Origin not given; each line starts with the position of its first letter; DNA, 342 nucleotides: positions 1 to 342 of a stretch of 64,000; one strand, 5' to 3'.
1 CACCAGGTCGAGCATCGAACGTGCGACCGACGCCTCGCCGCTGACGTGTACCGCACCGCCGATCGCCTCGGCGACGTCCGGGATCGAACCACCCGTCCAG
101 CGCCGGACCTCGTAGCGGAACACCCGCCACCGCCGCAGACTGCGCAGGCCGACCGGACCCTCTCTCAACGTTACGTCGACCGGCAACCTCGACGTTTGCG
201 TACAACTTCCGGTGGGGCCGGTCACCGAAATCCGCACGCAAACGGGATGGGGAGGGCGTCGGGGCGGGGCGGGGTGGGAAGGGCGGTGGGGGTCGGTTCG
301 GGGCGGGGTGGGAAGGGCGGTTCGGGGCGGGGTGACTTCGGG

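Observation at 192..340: Unrecognised repeated leader element (copy A): conserved two-helix hairpin plus G-run tract directly 5' of a gene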

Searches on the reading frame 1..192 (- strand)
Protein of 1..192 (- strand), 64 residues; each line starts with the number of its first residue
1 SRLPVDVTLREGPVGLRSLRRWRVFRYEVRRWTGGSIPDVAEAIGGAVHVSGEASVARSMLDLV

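Call 18: search_protein_families(library=pfam, proteins=[window:1-192:-], max_evalue=0.01)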
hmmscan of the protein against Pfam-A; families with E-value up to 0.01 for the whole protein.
window:1-192:- (64 aa): 0 families
